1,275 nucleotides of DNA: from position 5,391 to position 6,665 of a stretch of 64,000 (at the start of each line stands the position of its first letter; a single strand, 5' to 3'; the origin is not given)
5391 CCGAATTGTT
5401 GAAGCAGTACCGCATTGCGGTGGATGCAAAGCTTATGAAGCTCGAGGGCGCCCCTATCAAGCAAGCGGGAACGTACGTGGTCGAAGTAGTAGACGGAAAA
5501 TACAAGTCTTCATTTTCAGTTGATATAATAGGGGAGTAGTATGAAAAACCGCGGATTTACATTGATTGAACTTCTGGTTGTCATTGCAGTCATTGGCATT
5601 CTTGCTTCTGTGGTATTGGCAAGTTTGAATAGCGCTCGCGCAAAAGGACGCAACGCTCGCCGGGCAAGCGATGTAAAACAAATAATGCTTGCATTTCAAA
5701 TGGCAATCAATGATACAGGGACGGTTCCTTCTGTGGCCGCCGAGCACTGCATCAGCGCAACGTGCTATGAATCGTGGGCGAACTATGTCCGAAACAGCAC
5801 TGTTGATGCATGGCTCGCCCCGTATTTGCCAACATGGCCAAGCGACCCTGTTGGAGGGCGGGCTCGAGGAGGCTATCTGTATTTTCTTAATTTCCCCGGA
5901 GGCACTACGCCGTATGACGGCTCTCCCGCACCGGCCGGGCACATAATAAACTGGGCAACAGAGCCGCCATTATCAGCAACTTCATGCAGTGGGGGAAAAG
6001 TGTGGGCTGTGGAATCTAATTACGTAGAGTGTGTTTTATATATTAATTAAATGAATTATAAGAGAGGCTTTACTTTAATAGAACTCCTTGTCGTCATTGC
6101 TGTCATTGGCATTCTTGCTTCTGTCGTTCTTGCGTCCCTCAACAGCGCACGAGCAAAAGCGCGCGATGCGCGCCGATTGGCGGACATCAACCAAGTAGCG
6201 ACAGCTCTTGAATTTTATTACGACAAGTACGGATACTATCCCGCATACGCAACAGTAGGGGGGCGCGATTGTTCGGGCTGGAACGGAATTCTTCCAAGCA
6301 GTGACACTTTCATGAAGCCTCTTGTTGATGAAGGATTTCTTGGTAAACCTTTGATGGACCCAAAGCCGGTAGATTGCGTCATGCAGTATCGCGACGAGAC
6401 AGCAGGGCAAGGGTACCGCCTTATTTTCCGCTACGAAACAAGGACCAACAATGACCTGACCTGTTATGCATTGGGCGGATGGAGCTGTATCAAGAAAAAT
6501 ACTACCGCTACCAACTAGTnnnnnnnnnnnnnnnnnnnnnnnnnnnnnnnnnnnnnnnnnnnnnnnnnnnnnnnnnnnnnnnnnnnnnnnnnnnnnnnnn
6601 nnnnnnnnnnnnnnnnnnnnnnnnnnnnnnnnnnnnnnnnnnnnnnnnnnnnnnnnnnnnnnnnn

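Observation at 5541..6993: Tandem triplet of prepilin-type (type IV pilin-like) genes with Cys-containing variable heads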

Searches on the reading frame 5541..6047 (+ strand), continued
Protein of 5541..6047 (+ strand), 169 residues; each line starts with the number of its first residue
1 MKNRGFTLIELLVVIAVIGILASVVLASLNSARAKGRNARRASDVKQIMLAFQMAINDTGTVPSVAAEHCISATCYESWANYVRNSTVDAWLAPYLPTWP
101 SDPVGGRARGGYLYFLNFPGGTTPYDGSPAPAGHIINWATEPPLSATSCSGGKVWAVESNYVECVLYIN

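Call 61: search_protein_families(library=pfam, proteins=[L021:1207-2313:+, L021:2329-2850:+, L021:2850-3383:+, L021:3613-5406:+, L021:5813-6880:+, L021:7009-8226:+, L021:9949-10773:+, L014:5141-6976:+, L014:8080-9291:+, L014:10410-11297:+], max_evalue=0.00001)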
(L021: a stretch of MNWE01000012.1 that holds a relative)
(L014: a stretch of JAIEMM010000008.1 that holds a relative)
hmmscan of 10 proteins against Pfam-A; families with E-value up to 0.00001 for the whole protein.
L021:1207-2313:+ (369 aa): 3 families
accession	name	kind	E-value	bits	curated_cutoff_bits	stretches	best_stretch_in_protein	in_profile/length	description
PF11104.14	PilM_2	-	2.4e-35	122.5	27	1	15-365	1-338/340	Type IV pilus assembly protein PilM;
PF14450.12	FtsA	-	1.1e-17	65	31.8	1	199-361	2-127/127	Cell division protein FtsA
PF06723.19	MreB_Mbl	-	5.9e-07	29.1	27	0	199-334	149-305/327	MreB/Mbl protein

L021:2329-2850:+ (174 aa): 0 families

L021:2850-3383:+ (178 aa): 1 family
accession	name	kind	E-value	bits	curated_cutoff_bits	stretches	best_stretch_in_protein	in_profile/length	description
PF04350.18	PilO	-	7.2e-09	36.4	22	1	32-170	4-135/145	Pilus assembly protein, PilO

L021:3613-5406:+ (598 aa): 2 families
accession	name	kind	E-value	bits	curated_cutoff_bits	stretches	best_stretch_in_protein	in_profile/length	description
PF00437.27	T2SSE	-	9.6e-123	409.9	24.9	1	198-592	3-370/370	Type II/IV secretion system protein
PF05157.20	MshEN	-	1.1e-09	38.5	23.1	1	81-163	4-84/90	MshEN domain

L021:5813-6880:+ (356 aa): 1 family
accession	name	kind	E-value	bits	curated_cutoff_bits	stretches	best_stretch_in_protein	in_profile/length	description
PF00437.27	T2SSE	-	2.3e-45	155.3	24.9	1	81-289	87-287/370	Type II/IV secretion system protein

L021:7009-8226:+ (406 aa): 1 family
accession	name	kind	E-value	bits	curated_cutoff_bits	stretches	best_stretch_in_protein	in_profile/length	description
PF00482.28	T2SSF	-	3.5e-59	198.7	25.2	2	73-196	1-125/125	Type II secretion system (T2SS), protein F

L021:9949-10773:+ (275 aa): 2 families
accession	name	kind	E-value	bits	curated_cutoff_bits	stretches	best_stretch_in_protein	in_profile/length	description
PF06750.18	A24_N_bact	-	5.7e-35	119.7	23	1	13-95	1-83/84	Bacterial Peptidase A24 N-terminal domain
PF01478.23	Peptidase_A24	-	2.5e-14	54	26.5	1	113-232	1-104/104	Type IV leader peptidase family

L014:5141-6976:+ (612 aa): 2 families
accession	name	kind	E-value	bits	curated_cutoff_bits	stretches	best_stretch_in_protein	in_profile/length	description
PF00437.27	T2SSE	-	3.7e-115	384.9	24.9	1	187-575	5-369/370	Type II/IV secretion system protein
PF05157.20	MshEN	-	3.4e-13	49.8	23.1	1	54-142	1-87/90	MshEN domain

L014:8080-9291:+ (404 aa): 1 family
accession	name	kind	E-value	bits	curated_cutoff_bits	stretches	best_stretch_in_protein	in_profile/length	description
PF00482.28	T2SSF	-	1.9e-54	183.3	25.2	2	71-193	2-125/125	Type II secretion system (T2SS), protein F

L014:10410-11297:+ (296 aa): 1 family
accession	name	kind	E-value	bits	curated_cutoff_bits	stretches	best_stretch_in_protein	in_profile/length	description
PF06750.18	A24_N_bact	-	4e-29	101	23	1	50-130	2-82/84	Bacterial Peptidase A24 N-terminal domain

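Call 62: list_cluster_members(proteins=[window:5541-6047:+, window:6051-6515:+, window:6520-6990:+])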
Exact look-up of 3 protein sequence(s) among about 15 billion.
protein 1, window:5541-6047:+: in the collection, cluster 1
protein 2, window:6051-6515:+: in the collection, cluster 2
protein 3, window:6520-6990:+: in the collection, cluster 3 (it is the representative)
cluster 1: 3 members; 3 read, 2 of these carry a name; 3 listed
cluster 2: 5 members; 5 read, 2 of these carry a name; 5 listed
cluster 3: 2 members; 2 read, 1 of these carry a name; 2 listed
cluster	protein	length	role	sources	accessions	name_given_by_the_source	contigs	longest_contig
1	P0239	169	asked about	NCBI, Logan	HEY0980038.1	MAG TPA: type II secretion system protein [Candidatus Paceibacterota bacterium]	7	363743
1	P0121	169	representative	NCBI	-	-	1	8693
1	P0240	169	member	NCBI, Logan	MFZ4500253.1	MAG: type II secretion system protein [Minisyncoccia bacterium]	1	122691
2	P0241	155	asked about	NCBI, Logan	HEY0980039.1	MAG TPA: type II secretion system protein [Candidatus Paceibacterota bacterium]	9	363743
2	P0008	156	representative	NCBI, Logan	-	-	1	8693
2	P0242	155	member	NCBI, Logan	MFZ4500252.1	MAG: type II secretion system protein [Minisyncoccia bacterium]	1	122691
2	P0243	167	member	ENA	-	-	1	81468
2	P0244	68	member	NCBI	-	-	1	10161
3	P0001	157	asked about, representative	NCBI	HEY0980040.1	MAG TPA: type II secretion system protein [Candidatus Paceibacterota bacterium]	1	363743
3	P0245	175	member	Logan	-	-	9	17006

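Call 72: find_homologous_proteins(query=L014:5141-6976:+, max_evalue=1e-50)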
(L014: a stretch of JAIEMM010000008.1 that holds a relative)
Query L014:5141-6976:+ (612 aa): 8000 proteins with E <= 1e-50 among 8000 candidates; the best 120 are listed.
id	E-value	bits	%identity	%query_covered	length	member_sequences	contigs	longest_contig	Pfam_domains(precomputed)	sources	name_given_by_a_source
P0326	0.0e+0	1339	100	100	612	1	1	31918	PF05157.21,PF00437.27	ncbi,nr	ncbi:GspE/PulE family protein [Patescibacteria group bacterium]|nr:GspE/PulE family protein [Patesci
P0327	0.0e+0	1272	94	100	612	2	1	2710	PF05157.21,PF00437.27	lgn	-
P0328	0.0e+0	1236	92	100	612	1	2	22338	PF05157.21,PF00437.27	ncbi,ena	-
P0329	0.0e+0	1206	89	100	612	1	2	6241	PF05157.21,PF00437.27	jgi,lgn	-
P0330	0.0e+0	1056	78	100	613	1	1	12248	PF05157.21,PF00437.27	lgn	-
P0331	0.0e+0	1053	77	100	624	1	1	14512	PF05157.21,PF00437.27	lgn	-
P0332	0.0e+0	1027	75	100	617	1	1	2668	PF05157.21,PF00437.27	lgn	-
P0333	0.0e+0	1026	76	100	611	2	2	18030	PF05157.21,PF00437.27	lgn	-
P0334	0.0e+0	1024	75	100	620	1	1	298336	PF05157.21,PF00437.27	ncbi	-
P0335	0.0e+0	1023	76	100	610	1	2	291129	PF05157.21,PF00437.27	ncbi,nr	ncbi:MAG TPA: GspE/PulE family protein [Candidatus Paceibacterota bacterium]|nr:GspE/PulE family pro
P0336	0.0e+0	1018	75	100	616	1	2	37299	PF05157.21,PF00437.27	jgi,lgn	-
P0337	0.0e+0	1013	75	100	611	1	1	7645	PF05157.21,PF00437.27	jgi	jgi:type IV pilus assembly protein PilB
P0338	1.2e-297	1006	76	96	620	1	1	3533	PF05157.21,PF00437.27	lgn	-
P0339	3.8e-297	1004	75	100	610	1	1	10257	PF05157.21,PF00437.27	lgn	-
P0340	2.6e-296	1002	75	100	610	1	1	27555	PF05157.21,PF00437.27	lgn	-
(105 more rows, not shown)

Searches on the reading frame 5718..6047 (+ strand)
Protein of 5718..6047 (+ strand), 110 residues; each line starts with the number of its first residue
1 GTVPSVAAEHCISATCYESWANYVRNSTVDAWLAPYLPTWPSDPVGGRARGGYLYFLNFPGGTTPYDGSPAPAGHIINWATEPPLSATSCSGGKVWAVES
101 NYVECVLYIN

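Call 70: search_protein_representatives(protein=window:5718-6047:+)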
Query: 110 residues. Proteins with E-value up to 0.001 (for the whole library): 87; up to 1e-10: 25; up to 1e-30: 0. The best 87 are listed.
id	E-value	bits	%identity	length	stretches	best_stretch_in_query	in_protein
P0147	1.6e-22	96.0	52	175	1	5-109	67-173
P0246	3.1e-22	95.1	49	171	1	3-108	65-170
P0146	5.7e-22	94.2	48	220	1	3-108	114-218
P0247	3.5e-20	88.5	48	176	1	8-109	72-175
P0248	5.6e-20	87.8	42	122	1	1-109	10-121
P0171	7.1e-19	84.3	48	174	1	7-109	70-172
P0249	5.5e-18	81.4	47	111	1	1-109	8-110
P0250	2.3e-17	79.4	45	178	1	11-108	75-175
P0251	4.4e-17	78.5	42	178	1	2-109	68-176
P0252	2.0e-16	76.4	45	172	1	10-108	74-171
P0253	2.2e-16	76.2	42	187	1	1-108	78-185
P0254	5.4e-15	71.7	43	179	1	10-97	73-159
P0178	2.6e-14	69.5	43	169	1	3-110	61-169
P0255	1.0e-13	67.6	35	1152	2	1-107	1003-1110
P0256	1.2e-13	67.4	39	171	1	1-109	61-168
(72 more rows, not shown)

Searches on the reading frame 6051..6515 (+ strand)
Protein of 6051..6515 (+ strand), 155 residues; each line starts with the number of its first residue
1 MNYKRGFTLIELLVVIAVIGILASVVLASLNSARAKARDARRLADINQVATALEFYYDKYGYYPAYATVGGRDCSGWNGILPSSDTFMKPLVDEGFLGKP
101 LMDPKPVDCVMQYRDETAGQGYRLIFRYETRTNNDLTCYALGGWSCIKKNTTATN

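Call 5: search_protein_families(library=pfam, proteins=[window:6051-6515:+], max_evalue=0.01)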
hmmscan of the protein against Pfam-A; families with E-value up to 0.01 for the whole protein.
window:6051-6515:+ (155 aa): 1 family
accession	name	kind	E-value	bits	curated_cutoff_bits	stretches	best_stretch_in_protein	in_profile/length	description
PF07963.17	N_methyl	-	7.9e-10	38.3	21.2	1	1-27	1-27/27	Prokaryotic N-terminal methylation motif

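Call 6: search_protein_families(library=ncbifam, proteins=[window:6051-6515:+], max_evalue=0.1)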
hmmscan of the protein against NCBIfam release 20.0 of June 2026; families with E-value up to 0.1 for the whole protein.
window:6051-6515:+ (155 aa): 17 families
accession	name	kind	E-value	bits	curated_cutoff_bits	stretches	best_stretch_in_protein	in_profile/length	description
TIGR01710.1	typeII_sec_gspG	equivalog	4.2e-12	46.3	88.85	1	5-65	1-61/134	type II secretion system major pseudopilin GspG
TIGR01708.2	typeII_sec_gspH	equivalog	2.8e-10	40.4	80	1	5-44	2-44/169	type II secretion system minor pseudopilin GspH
TIGR02532.1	IV_pilin_GFxxxE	domain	1.3e-09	37.4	16.3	1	4-27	1-24/24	prepilin-type N-terminal cleavage/methylation domain-containing protein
NF041775.1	typeIV_PilA_Myxo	equivalog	9.6e-08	32.2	400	1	4-67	10-73/214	type IV pilin protein PilA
NF041013.1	T4P_ComGE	equivalog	1.2e-06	28.6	49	1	4-51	3-50/83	competence type IV pilus minor pilin ComGE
NF007862.0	PRK10574.1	equivalog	3.6e-06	27.2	138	1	1-38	1-38/145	prepilin peptidase-dependent pilin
NF040999.1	pilin_ComGC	equivalog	1.5e-05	25.1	75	1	5-56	2-53/84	competence type IV pilus major pilin ComGC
TIGR02596.1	TIGR02596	subfamily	7.1e-05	23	70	1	7-50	1-47/196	Verru_Chthon cassette protein D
NF007800.0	PRK10506.1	equivalog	0.00049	20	158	1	1-38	5-42/163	prepilin peptidase-dependent protein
TIGR01707.1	gspI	equivalog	0.0012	19.3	44.35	1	6-45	1-37/101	type II secretion system minor pseudopilin GspI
TIGR01711.1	gspJ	equivalog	0.0044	16.8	64.85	1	5-54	1-54/192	type II secretion system minor pseudopilin GspJ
NF041002.1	pilin_ComGF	equivalog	0.0067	16.6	80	1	5-37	2-34/139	competence type IV pilus minor pilin ComGF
NF040982.1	ComGD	equivalog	0.0074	16.7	70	1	4-32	1-29/139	competence type IV pilus minor pilin ComGD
TIGR02599.1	TIGR02599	subfamily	0.012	14.9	256.5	1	6-40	1-35/361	Verru_Chthon cassette protein C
NF047828.1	T3SSXpsI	equivalog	0.02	14.9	150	1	4-42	1-39/132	type II secretion system protein XpsI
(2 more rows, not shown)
